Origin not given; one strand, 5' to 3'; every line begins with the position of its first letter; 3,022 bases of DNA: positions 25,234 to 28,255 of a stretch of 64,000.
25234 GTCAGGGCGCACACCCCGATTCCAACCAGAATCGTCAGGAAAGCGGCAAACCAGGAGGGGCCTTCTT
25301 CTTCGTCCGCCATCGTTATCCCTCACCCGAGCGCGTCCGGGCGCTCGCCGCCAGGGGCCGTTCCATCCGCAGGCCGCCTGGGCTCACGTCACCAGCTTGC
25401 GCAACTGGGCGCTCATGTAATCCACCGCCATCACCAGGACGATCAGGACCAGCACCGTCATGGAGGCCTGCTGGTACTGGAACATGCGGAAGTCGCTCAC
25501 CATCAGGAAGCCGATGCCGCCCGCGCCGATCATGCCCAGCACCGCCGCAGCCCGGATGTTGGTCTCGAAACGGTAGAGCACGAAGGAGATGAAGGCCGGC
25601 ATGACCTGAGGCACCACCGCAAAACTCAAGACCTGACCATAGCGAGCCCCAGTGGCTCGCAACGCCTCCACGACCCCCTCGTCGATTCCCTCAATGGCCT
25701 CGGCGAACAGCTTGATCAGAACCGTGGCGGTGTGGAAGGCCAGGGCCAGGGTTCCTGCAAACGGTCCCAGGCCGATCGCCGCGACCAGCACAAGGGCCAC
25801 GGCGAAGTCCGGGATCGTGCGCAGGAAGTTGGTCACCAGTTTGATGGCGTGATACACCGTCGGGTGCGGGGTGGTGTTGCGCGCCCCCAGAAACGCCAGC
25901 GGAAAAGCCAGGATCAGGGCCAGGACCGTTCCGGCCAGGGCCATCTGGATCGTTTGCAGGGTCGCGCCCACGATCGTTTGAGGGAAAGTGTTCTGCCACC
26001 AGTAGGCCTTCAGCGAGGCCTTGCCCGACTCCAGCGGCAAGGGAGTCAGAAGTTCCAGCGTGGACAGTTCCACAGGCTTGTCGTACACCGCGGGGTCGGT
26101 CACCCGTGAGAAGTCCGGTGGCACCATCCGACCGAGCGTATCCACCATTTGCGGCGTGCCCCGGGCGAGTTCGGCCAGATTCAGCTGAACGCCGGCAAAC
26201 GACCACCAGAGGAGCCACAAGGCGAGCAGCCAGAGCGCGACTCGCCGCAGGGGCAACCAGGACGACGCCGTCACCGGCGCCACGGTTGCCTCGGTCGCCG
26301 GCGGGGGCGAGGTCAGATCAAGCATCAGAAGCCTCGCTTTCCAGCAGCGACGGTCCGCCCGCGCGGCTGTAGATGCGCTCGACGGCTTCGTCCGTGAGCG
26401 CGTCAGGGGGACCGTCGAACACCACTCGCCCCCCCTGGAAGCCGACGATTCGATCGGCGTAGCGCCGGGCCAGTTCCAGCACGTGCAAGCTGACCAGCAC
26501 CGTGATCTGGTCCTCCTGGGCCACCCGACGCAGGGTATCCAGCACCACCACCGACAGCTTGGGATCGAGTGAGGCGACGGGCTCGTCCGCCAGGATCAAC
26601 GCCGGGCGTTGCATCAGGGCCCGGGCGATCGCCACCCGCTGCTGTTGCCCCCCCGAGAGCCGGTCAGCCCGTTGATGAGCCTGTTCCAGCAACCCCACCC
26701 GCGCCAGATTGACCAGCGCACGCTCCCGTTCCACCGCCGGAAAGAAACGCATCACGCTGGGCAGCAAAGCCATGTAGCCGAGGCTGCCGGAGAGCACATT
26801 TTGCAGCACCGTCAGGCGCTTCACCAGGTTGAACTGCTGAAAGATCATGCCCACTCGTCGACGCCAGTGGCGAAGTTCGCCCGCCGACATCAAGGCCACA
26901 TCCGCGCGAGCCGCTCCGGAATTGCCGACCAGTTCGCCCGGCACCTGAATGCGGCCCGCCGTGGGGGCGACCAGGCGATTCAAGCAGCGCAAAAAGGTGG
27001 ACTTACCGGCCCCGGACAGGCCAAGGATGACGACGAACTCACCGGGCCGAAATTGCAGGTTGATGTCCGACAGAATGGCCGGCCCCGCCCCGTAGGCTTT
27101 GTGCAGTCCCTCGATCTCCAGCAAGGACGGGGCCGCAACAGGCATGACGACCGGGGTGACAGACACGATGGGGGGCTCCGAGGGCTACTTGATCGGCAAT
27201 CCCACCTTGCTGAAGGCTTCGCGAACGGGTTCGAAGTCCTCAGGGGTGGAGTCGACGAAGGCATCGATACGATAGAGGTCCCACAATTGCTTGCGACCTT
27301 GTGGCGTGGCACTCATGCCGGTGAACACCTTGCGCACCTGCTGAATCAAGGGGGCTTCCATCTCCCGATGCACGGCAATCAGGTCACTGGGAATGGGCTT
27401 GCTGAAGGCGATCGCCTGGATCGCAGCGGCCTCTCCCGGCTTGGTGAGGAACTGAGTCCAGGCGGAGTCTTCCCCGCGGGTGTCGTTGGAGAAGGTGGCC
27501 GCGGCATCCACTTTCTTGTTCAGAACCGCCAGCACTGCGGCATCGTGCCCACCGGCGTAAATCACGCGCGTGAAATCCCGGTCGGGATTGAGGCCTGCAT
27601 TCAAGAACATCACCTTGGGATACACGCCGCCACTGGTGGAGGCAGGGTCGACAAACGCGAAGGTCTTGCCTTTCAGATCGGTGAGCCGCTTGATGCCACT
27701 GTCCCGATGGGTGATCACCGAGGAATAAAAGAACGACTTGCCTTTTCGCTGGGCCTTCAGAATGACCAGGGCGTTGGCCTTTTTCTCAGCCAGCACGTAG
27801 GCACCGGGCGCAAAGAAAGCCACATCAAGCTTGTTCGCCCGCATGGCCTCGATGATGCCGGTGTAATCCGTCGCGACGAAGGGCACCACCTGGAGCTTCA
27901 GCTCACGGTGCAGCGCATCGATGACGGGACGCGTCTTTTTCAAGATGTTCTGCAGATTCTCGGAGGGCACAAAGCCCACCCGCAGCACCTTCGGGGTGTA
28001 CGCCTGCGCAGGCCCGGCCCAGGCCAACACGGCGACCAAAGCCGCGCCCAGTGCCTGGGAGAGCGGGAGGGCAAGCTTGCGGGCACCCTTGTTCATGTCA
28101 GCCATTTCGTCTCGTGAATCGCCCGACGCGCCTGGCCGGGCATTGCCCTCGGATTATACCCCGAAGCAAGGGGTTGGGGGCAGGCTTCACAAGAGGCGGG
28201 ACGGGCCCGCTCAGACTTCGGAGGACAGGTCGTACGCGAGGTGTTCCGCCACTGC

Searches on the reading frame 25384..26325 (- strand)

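Call 71: search_protein_families(library=pfam, proteins=[window:25384-26325:-], max_evalue=0.00001)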
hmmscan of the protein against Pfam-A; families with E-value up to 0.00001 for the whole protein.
window:25384-26325:- (313 aa): 1 family
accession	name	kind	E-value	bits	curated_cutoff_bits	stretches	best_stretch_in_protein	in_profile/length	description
PF00528.27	BPD_transp_1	-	2.4e-19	70.2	26.4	1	141-301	2-171/184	Binding-protein-dependent transport system inner membrane component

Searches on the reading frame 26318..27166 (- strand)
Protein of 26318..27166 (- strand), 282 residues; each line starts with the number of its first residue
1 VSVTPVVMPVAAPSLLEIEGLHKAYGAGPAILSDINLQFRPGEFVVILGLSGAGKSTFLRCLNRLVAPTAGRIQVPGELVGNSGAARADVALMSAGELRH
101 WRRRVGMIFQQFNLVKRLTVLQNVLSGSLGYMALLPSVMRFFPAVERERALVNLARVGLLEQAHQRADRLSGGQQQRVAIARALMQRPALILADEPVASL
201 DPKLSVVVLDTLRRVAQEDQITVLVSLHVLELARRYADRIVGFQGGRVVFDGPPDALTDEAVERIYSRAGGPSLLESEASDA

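Call 71: search_protein_families(library=pfam, proteins=[window:26318-27166:-], max_evalue=0.00001)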
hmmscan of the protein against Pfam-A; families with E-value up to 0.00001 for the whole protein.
window:26318-27166:- (282 aa): 1 family
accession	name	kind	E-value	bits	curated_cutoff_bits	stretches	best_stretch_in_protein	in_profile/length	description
PF00005.33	ABC_tran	-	4e-34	118.6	25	1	32-198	1-137/137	ABC transporter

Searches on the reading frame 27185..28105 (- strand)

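Call 71: search_protein_families(library=pfam, proteins=[window:27185-28105:-], max_evalue=0.00001)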
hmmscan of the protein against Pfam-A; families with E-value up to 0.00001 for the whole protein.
window:27185-28105:- (306 aa): 2 families
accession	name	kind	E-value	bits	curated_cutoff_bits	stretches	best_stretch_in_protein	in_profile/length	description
PF12974.12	Phosphonate-bd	-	2.4e-65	220.7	27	1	43-291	1-242/242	ABC transporter, phosphonate, periplasmic substrate-binding protein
PF09084.16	NMT1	-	1.2e-07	32.3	20.5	1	79-207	29-150/216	NMT1/THI5 like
